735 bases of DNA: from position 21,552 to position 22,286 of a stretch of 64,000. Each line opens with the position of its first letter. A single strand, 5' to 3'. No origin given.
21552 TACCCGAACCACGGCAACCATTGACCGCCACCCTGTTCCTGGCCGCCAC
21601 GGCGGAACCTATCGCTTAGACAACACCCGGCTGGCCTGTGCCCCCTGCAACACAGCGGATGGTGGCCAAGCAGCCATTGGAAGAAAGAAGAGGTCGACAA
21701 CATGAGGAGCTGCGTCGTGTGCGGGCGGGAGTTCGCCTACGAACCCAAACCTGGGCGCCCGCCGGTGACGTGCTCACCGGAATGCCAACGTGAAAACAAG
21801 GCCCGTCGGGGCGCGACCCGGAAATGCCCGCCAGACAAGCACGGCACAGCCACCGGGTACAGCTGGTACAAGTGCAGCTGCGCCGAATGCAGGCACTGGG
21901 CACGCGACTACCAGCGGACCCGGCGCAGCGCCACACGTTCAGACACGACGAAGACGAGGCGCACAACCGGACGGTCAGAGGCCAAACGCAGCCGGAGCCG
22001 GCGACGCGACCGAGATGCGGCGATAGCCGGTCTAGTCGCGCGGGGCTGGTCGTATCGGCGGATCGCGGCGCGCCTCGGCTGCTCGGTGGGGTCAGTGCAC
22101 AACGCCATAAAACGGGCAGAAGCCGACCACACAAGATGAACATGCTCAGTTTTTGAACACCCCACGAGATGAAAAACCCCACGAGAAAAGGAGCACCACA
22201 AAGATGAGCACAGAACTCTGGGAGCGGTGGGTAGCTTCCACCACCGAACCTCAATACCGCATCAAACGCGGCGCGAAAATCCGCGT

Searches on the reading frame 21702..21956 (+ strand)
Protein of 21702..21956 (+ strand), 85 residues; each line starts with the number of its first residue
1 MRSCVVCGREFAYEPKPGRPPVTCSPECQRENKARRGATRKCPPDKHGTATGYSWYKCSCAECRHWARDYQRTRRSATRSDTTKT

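Call 85: search_dna_similar(query=window:21702-21956:+, collection=phages, mode=protein, max_rows=60, rows=spread, max_evalue=0.001)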
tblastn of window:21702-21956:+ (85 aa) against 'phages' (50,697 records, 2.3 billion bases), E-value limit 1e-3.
Records with a match: 34; places in all: 34; records where one place covers at least 80% of the query: 34.
Best place of each record, by identity: <60% 34.
By first word of the organism name: Mycobacterium 34.
By host as written in the record: Mycobacterium smegmatis mc2 155 18; Mycobacterium smegmatis mc2155 6; Mycobacterium smegmatis mc#155 4; Mycobacterium smegamtis mc2 155 2; Mycobacterium 1; Mycobacterium sp. 1; Mycolicobacterium smegmatis mc^2 155 1; - 1.
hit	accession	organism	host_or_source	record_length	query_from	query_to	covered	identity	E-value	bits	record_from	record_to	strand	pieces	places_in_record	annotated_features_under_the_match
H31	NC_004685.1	Mycobacterium phage Corndog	Mycobacterium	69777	1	71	84%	42.3%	1e-11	64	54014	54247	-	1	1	gp89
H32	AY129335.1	Mycobacterium phage Corndog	Mycobacterium sp.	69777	1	71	84%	42.3%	1e-11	64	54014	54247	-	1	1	89: hypothetical protein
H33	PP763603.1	Mycobacterium phage Wildflower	Mycobacterium smegmatis mc2155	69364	1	71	84%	42.3%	3e-11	62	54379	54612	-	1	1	90: hypothetical protein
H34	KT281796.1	Mycobacterium phage Zakhe101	Mycobacterium smegmatis mc2 155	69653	1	71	84%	42.3%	3e-11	62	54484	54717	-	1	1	hypothetical protein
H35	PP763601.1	Mycobacterium phage Ashwin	Mycobacterium smegmatis mc2155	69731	1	71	84%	42.3%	3e-11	62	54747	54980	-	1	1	90: hypothetical protein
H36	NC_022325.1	Mycobacterium phage Dylan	Mycobacterium smegamtis mc2 155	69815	1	71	84%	42.3%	3e-11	62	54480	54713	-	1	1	88: hypothetical protein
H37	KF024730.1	Mycobacterium phage Dylan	Mycobacterium smegamtis mc2 155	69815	1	71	84%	42.3%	3e-11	62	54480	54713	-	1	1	88: hypothetical protein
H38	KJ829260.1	Mycobacterium phage YungJamal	Mycobacterium smegmatis mc2 155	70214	1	71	84%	42.3%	3e-11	62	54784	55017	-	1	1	90: hypothetical protein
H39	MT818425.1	Mycobacterium phage NiebruSaylor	Mycobacterium smegmatis mc#155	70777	1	71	84%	42.3%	3e-11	62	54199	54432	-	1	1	89: hypothetical protein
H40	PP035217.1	Mycobacterium phage Suarez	Mycolicobacterium smegmatis mc^2 155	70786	1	71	84%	42.3%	3e-11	62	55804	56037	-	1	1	hypothetical protein (x2)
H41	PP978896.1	Mycobacterium phage Schuy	Mycobacterium smegmatis mc2 155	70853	1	71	84%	42.3%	3e-11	62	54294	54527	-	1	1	90: hypothetical protein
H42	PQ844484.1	Mycobacterium phage Vagabond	Mycobacterium smegmatis mc2 155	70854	1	71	84%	42.3%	3e-11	62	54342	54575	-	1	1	89: hypothetical protein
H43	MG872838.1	Mycobacterium phage JangDynasty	Mycobacterium smegmatis mc2 155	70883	1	71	84%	42.3%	3e-11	62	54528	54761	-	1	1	88: hypothetical protein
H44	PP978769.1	Mycobacterium phage FoulBall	Mycobacterium smegmatis mc2 155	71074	1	71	84%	42.3%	3e-11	62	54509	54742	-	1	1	89: hypothetical protein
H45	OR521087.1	Mycobacterium phage MadKillah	Mycobacterium smegmatis mc2155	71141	1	71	84%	42.3%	3e-11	62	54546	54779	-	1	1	91: hypothetical protein | 90: hypothetical protein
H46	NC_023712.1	Mycobacterium phage Firecracker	Mycobacterium smegmatis mc2 155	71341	1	71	84%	42.3%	3e-11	62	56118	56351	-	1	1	93: hypothetical protein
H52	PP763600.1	Mycobacterium phage Bora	Mycobacterium smegmatis mc2155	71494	1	71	84%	42.3%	3e-11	62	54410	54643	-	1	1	87: hypothetical protein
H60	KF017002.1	Mycobacterium phage Catdawg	Mycobacterium smegmatis mc2 155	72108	1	71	84%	42.3%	3e-11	62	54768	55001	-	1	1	89: hypothetical protein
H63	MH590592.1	Mycobacterium phage Ryadel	Mycobacterium smegmatis mc2 155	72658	1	71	84%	42.3%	3e-11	62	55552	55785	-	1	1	93: hypothetical protein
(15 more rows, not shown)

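Call 86: get_annotated_region(hit=H40, flank=400)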
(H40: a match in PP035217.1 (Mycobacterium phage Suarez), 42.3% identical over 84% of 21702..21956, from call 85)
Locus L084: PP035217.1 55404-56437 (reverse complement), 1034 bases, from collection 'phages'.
description: Mycobacterium phage Suarez, complete genome.
organism: Mycobacterium phage Suarez (NCBI taxid 3110880)
taxonomy: Viruses; Duplodnaviria; Heunggongvirae; Uroviricota; Caudoviricetes; Corndogvirus
host: Mycolicobacterium smegmatis mc^2 155; source: -; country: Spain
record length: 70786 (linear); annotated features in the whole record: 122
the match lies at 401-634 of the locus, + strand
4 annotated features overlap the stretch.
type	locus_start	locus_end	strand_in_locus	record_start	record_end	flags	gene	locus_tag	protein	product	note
CDS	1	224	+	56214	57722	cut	-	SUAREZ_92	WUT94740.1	ParB-like nuclease domain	-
CDS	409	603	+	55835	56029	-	-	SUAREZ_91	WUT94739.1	hypothetical protein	-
CDS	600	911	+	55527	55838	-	-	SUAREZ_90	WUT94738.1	hypothetical protein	-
CDS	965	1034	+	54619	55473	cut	-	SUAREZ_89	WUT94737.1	Ku-like dsDNA break-binding protein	-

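Call 87: get_annotated_region(hit=H46, flank=400)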
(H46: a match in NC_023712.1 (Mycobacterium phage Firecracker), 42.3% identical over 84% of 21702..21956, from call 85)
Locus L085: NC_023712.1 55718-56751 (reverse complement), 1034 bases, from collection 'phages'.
description: Mycobacterium phage Firecracker, complete genome.
organism: Mycobacterium phage Firecracker (NCBI taxid 2922998)
taxonomy: Viruses; Duplodnaviria; Heunggongvirae; Uroviricota; Caudoviricetes; Corndogvirus; Corndogvirus firecracker
host: Mycobacterium smegmatis mc2 155; source: compost soil; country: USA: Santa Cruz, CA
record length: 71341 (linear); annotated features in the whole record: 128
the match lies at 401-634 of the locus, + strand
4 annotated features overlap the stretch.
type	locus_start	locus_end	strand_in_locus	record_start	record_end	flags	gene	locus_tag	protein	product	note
CDS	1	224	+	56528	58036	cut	94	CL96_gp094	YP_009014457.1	ParB-like partition protein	gp94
CDS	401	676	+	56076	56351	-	93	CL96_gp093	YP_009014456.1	hypothetical protein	gp93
CDS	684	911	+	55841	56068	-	92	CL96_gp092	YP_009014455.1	hypothetical protein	gp92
CDS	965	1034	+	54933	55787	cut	91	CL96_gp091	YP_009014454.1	Ku-like DNA end binding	gp91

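Call 88: get_annotated_region(hit=H60, flank=400)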
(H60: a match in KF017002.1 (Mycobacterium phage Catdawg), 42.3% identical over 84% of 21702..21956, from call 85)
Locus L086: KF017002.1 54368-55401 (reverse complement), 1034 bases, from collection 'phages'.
description: Mycobacterium phage Catdawg, complete genome.
organism: Mycobacterium phage Catdawg (NCBI taxid 1340819)
taxonomy: Viruses; Duplodnaviria; Heunggongvirae; Uroviricota; Caudoviricetes; Corndogvirus; Corndogvirus catdawg
host: Mycobacterium smegmatis mc2 155; source: soil; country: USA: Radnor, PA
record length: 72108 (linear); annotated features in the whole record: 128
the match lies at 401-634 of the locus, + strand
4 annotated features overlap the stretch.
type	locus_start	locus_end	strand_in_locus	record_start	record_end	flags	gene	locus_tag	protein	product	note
CDS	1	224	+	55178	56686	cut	90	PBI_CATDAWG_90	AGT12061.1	ParB-like nuclease domain protein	ParB-like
CDS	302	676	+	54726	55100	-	89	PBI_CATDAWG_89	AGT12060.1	hypothetical protein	-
CDS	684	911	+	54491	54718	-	88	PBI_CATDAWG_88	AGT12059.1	hypothetical protein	-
CDS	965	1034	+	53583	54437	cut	87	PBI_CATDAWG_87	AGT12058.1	Ku protein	Ku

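Call 89: get_annotated_region(hit=H63, flank=400)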
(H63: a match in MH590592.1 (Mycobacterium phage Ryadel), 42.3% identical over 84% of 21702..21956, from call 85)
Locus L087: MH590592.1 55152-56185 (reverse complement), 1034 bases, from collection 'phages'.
description: Mycobacterium phage Ryadel, complete genome.
organism: Mycobacterium phage Ryadel (NCBI taxid 2283292)
taxonomy: Viruses; Duplodnaviria; Heunggongvirae; Uroviricota; Caudoviricetes; Corndogvirus; Corndogvirus ryadel
host: Mycobacterium smegmatis mc2 155; source: soil; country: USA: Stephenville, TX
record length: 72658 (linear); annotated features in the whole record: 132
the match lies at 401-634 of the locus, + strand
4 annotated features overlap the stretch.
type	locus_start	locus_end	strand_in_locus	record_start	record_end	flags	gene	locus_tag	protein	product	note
CDS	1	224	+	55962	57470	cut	94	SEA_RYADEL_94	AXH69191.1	ParB-like nuclease domain protein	-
CDS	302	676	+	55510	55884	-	93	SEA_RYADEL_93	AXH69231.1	hypothetical protein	-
CDS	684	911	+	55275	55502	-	92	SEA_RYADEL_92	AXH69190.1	hypothetical protein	-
CDS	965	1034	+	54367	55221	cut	91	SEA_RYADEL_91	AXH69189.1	Ku-like dsDNA break-binding protein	-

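Call 90: get_annotated_region(hit=H52, flank=400)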
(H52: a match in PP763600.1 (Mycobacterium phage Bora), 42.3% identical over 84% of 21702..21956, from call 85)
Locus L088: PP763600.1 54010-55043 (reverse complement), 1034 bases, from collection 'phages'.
description: Mycobacterium phage Bora, complete genome.
organism: Mycobacterium phage Bora (NCBI taxid 3141576)
taxonomy: Viruses
host: Mycobacterium smegmatis mc2155; source: soil; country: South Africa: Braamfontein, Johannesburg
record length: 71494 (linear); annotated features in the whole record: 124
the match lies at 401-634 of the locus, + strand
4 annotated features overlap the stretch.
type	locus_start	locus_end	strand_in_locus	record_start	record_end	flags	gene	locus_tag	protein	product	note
CDS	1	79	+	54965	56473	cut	88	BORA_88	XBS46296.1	ParB-like nuclease domain protein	-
CDS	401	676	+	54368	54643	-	87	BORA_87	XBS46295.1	hypothetical protein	-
CDS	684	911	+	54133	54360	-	86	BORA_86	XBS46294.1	hypothetical protein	-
CDS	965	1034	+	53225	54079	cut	85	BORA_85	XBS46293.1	Ku-like dsDNA break-binding protein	-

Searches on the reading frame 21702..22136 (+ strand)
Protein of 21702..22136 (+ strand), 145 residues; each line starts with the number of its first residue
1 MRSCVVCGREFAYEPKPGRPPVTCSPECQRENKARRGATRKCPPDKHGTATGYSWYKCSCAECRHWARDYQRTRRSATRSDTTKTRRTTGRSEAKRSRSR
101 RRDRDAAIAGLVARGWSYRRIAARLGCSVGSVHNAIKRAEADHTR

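Call 20: search_protein_families(library=pfam, proteins=[window:21702-22136:+], max_evalue=0.01)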
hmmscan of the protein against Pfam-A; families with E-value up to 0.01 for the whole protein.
window:21702-22136:+ (145 aa): 7 families
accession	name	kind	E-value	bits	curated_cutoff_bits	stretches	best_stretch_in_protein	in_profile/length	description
PF13384.12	HTH_23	-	2.5e-07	30.7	24.6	1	106-139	8-41/50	Homeodomain-like domain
PF08281.18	Sigma70_r4_2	-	9.5e-07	28.8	25.7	1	115-140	26-51/54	Sigma-70, region 4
PF13936.12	HTH_38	-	6.4e-05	23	27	1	107-138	12-43/44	Helix-turn-helix domain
PF13551.12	HTH_29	-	0.00016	22.2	28.1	1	111-142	7-39/64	Winged helix-turn helix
PF13518.12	HTH_28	-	0.00085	19.8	25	1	108-141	5-38/52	Helix-turn-helix domain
PF13730.12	HTH_36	-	0.0032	17.7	25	1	117-140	27-50/55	Helix-turn-helix domain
PF13542.12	HTH_Tnp_ISL3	-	0.0048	16.8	27.4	0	106-139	18-50/51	Helix-turn-helix domain of transposase family ISL3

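Call 52: find_related_loci(query=A1, collection=metagenome_contigs, flank=3000)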
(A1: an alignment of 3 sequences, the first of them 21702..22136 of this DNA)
Query A1 (145 aa) in metagenome_contigs; peptide patterns used: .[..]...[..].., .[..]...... (x = any residue, [..] = any of these).
343 stretches matched a pattern; 1 encode a relative of the query (tblastn E <= 1e-3); 1 distinct loci.
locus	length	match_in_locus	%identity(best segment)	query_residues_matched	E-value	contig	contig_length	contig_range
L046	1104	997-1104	50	1-31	5e-7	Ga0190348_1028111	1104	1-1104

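Call 54: find_related_loci(query=A1, collection=genome_contigs, flank=3000)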
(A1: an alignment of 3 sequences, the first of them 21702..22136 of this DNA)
Query A1 (145 aa) in genome_contigs; peptide patterns used: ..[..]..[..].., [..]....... (x = any residue, [..] = any of these).
74 stretches matched a pattern, but none encodes a relative of the query by tblastn (E <= 1e-3).

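Call 55: find_homologous_proteins(query=A1, max_evalue=0.00001)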
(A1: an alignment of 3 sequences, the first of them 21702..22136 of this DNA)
Query A1 (3 sequences) (145 aa, profile of the alignment): 61 proteins with E <= 0.00001 among 6321 candidates.
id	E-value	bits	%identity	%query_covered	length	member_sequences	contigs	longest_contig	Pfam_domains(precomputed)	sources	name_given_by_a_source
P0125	5.3e-68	245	92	98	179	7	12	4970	PF13384.13,PF13936.13,PF08281.19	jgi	jgi:hypothetical protein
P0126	5.9e-64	232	77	98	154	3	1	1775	PF13384.13,PF08281.19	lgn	-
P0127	3.1e-56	207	71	62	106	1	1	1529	-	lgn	-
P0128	3.3e-34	136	59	54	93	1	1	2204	-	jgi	jgi:hypothetical protein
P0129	1.2e-30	124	55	56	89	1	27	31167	-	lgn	-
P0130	2.4e-30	123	53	55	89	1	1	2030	-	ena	-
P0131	7.2e-30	122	52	54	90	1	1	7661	-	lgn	-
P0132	1.3e-29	121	59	46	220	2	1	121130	PF05305.20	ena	-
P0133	2.3e-29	120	54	70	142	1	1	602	-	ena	-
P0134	3.5e-29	120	52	54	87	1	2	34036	-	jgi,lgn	-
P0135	4.2e-29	119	54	55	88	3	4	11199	-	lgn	-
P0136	2.0e-28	117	52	54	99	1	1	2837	-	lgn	-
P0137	3.8e-28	116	53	54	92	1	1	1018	-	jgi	jgi:hypothetical protein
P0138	1.5e-27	114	51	54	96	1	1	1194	-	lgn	-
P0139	1.6e-27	114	51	52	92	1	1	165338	-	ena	-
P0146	9.9e-26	109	52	56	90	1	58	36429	-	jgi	jgi:hypothetical protein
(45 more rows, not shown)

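Call 56: find_encoding_contigs(protein=P0125, flank=2500, max_places=10)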
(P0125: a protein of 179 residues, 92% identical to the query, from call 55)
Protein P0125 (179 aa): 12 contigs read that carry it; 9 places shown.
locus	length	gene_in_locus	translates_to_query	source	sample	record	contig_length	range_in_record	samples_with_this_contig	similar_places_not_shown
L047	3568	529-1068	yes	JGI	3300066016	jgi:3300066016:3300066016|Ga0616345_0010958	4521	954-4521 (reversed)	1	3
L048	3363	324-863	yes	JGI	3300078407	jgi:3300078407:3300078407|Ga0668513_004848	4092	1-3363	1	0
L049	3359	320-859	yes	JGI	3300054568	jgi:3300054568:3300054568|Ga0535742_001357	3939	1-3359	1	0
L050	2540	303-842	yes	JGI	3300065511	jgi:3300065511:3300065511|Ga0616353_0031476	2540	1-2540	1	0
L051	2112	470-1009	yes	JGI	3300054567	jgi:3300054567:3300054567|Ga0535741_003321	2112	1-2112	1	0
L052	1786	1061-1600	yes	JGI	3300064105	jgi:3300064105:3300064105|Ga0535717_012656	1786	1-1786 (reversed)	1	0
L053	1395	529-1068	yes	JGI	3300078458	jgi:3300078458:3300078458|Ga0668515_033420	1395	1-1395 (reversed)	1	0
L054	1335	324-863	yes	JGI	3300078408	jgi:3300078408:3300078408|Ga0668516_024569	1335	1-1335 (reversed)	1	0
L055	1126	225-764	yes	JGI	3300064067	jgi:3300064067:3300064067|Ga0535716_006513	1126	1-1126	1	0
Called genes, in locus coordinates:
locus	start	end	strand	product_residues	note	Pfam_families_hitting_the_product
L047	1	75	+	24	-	?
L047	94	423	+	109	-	-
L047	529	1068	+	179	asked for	PF13384:HTH_23, PF13936:HTH_38 (faint), PF08281:Sigma70_r4_2 (weak)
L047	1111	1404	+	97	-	-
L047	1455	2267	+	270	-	PF02735:Ku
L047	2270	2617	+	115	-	-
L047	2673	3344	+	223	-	PF12083:DUF3560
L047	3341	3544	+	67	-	-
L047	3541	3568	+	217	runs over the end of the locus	-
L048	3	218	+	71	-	?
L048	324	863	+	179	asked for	PF13384:HTH_23, PF13936:HTH_38 (faint), PF08281:Sigma70_r4_2 (weak)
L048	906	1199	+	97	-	-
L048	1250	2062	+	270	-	PF02735:Ku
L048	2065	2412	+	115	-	-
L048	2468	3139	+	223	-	PF12083:DUF3560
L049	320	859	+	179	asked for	PF13384:HTH_23, PF13936:HTH_38 (faint), PF08281:Sigma70_r4_2 (weak)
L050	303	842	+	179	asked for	PF13384:HTH_23, PF13936:HTH_38 (faint), PF08281:Sigma70_r4_2 (weak)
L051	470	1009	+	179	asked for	PF13384:HTH_23, PF13936:HTH_38 (faint), PF08281:Sigma70_r4_2 (weak)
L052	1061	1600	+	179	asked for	PF13384:HTH_23, PF13936:HTH_38 (faint), PF08281:Sigma70_r4_2 (weak)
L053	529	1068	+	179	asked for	PF13384:HTH_23, PF13936:HTH_38 (faint), PF08281:Sigma70_r4_2 (weak)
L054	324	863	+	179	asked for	PF13384:HTH_23, PF13936:HTH_38 (faint), PF08281:Sigma70_r4_2 (weak)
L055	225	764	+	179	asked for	PF13384:HTH_23, PF13936:HTH_38 (faint), PF08281:Sigma70_r4_2 (weak)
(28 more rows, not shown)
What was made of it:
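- Gene callers or annotators used it there (calls 56, 88, 89).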

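Call 57: find_encoding_contigs(protein=P0126, flank=2000, max_places=5)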
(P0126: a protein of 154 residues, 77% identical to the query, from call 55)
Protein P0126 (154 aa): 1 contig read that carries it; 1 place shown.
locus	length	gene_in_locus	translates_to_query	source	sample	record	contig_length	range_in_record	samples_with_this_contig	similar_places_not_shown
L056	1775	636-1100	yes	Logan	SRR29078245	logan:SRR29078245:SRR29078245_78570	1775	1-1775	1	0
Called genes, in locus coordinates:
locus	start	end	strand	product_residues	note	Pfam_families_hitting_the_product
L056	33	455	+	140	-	-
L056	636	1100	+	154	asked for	PF13384:HTH_23 (weak), PF08281:Sigma70_r4_2 (weak)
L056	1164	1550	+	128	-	-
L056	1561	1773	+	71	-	?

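Call 61: find_related_loci(query=A2, collection=viral_contigs, flank=1500)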
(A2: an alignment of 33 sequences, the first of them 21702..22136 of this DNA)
Query A2 (145 aa) in viral_contigs; peptide patterns used: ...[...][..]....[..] (x = any residue, [..] = any of these).
41 stretches matched a pattern; 8 encode a relative of the query (tblastn E <= 1e-3); 8 distinct loci.
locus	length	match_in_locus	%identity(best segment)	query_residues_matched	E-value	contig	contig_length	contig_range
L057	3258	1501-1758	52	1-79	4e-26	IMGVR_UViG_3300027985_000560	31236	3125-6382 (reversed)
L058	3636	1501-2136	47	32-111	2e-7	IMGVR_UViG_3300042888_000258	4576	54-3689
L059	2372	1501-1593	52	46-76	8e-7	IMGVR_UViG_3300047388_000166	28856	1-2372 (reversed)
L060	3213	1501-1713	33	1-87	1e-6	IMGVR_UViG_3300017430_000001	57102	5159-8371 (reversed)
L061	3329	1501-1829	50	46-73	1e-6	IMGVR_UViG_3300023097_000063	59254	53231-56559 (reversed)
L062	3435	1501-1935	52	36-106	2e-5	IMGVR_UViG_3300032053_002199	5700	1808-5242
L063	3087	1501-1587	55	35-63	3e-5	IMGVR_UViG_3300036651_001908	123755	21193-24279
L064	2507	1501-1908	48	44-74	5e-5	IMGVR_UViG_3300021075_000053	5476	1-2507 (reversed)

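Call 67: find_encoding_contigs(protein=P0146, flank=1500, max_places=10)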
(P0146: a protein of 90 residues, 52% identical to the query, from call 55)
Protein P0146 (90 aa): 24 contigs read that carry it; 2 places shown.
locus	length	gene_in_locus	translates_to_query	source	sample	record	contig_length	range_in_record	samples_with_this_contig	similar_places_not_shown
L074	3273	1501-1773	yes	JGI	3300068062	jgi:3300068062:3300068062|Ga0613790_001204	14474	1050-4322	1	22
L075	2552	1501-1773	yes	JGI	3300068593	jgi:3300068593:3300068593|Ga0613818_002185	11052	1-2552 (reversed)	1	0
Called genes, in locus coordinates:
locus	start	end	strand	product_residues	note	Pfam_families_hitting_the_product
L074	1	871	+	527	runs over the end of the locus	PF02195:ParB_N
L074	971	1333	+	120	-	-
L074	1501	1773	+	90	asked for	-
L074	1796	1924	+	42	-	-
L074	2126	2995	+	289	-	PF02735:Ku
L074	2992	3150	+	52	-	-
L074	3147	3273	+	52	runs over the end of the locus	-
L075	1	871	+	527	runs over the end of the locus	PF02195:ParB_N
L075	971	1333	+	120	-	-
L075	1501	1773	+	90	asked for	-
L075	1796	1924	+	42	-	-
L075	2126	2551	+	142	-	?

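Call 99: search_protein_families(library=phrogs, proteins=[window:21702-22136:+, P0146], max_evalue=0.01)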
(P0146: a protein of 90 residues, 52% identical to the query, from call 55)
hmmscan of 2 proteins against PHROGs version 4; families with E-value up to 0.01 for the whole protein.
window:21702-22136:+ (145 aa): 9 families
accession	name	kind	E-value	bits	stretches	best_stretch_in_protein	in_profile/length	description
phrog_13372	-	unknown function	3.9e-13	50.7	1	1-77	1-84/91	-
phrog_645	-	DNA, RNA and nucleotide metabolism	1.4e-05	26.3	1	87-144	9-67/196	Rnase E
phrog_151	-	integration and excision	0.00016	21.3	1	54-143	88-172/582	transposase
phrog_3855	-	DNA, RNA and nucleotide metabolism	0.0017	19.8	1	94-140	58-104/115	HTH DNA binding protein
phrog_928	-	unknown function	0.0019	19.2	1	92-134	32-74/187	-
phrog_664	-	DNA, RNA and nucleotide metabolism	0.0024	18.7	1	107-143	92-128/210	DNA binding protein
phrog_769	-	transcription regulation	0.0028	18.6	1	95-138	4-47/89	transcriptional repressor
phrog_20467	-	DNA, RNA and nucleotide metabolism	0.0074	17.2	1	52-141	18-104/112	HNH endonuclease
phrog_4234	-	DNA, RNA and nucleotide metabolism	0.0081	16.9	1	28-79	75-125/130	HNH endonuclease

P0146 (90 aa): 4 families
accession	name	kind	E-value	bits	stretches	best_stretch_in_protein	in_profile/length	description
phrog_13372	-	unknown function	4.7e-17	63.3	1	4-86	2-85/91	-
phrog_1271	-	DNA, RNA and nucleotide metabolism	0.00021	21.8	1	2-80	176-227/361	HNH endonuclease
phrog_38041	-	unknown function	0.0021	19.3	1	34-74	85-123/138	-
phrog_14857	-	DNA, RNA and nucleotide metabolism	0.0096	17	0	28-81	62-117/193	HTH DNA binding protein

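Call 100: search_solved_structures(query=A2, max_evalue=1)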
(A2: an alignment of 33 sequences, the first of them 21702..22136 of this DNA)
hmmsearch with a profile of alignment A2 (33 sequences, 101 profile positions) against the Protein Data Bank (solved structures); distinct sequences matched with E-value up to 1: 2.
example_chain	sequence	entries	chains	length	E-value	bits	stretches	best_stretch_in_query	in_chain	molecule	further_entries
2csh_A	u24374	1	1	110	0.012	19.1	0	5-41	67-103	Zinc finger protein 297B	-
8ymz_E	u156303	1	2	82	0.54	13.8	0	5-27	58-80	Zinc finger and BTB domain-containing protein 43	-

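Call 116: predict_structure(alignment_id=A2)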
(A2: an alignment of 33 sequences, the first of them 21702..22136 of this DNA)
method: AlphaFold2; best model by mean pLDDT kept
length: 145 residues; sequences in the alignment: 33
mean_pLDDT: 90.5   pTM: 0.50
mean pLDDT of the five models: 90.5, 90.4, 90.0, 88.8, 87.9
residues with pLDDT >= 90: 108; 70-90: 26; 50-70: 11; < 50: 0
segments of 3 or more residues with pLDDT < 50: none
pLDDT, mean of each block of 10 residues (from residue 1): 96 92 94 79 95 93 97 92 69 82 92 97 95 93 90
secondary structure, 60 per line:
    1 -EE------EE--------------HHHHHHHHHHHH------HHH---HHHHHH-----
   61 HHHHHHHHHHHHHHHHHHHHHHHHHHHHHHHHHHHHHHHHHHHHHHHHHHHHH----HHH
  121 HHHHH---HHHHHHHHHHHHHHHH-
elements in order: H26-37 H50-55 H61-113 H118-125 H129-144

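Call 118: fold_search(model_id=the predicted structure, library=pdb)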
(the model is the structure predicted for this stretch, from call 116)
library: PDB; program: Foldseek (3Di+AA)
matches with E <= 10: 376; with E <= 0.001: 0
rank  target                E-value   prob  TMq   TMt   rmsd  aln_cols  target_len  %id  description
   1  3c57_A                3.5e-01  0.99  0.28  0.73   1.3        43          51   26  Crystal Structure of the Mycobacterium tuberculosis Hypoxic Response Regulator DosR C-terminal Domain Crystal Form II (released 2008-04-22)
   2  3c57_B                5.1e-01  0.99  0.28  0.76   1.3        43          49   26  Crystal Structure of the Mycobacterium tuberculosis Hypoxic Response Regulator DosR C-terminal Domain Crystal Form II (released 2008-04-22)
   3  4ldz_B                7.1e-01  0.99  0.25  0.19   0.7        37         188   35  Crystal structure of the full-length response regulator DesR in the active state (released 2014-07-16)
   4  1zlj_D                7.6e-01  0.98  0.27  0.57   0.9        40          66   28  Crystal Structure of the Mycobacterium tuberculosis Hypoxic Response Regulator DosR C-terminal Domain (released 2006-01-31)
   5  2h27_A                7.6e-01  0.90  0.22  0.42   1.7        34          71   44  Crystal Structure of Escherichia coli SigmaE Region 4 Bound to its-35 Element DNA (released 2006-08-22)
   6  4ldz_A                8.1e-01  0.98  0.24  0.18   0.7        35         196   37  Crystal structure of the full-length response regulator DesR in the active state (released 2014-07-16)
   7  1zlj_B                8.1e-01  0.98  0.27  0.55   0.9        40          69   28  Crystal Structure of the Mycobacterium tuberculosis Hypoxic Response Regulator DosR C-terminal Domain (released 2006-01-31)
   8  4hye_A                9.2e-01  0.97  0.24  0.17   0.7        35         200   31  Crystal structure of a response regulator spr1814 from Streptococcus pneumoniae reveals unique interdomain contacts am (released 2013-06-05)
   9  7vim_A                9.2e-01  0.87  0.25  0.51   2.2        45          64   31  The C-terminal DNA binding domain of EsrB from Edwardsiella piscicida (released 2022-09-28)
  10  2h27_D                9.2e-01  0.87  0.22  0.43   1.7        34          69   44  Crystal Structure of Escherichia coli SigmaE Region 4 Bound to its-35 Element DNA (released 2006-08-22)
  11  1zlj_A                9.8e-01  0.95  0.24  0.49   1.0        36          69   28  Crystal Structure of the Mycobacterium tuberculosis Hypoxic Response Regulator DosR C-terminal Domain (released 2006-01-31)
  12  1or7_A                9.8e-01  0.85  0.22  0.18   1.8        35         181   43  Crystal Structure of Escherichia coli sigmaE with the Cytoplasmic Domain of its Anti-sigma RseA (released 2003-04-15)
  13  4zmr_A                1.0e+00  0.96  0.23  0.16   0.8        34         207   32  Structural characterization of the full-length response regulator spr1814 in complex with a phosphate analogue reveals (released 2016-04-27)
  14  9a4r_A                1.1e+00  0.98  0.25  0.16   0.3        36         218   30  Integrative model of RPSH-RPOB by crosslinking MS and deep learning (released 2024-09-18)
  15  7bhy_C                1.1e+00  0.97  0.30  0.77   2.3        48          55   21  DNA-binding domain of DeoR in complex with the DNA operator (released 2021-11-10)
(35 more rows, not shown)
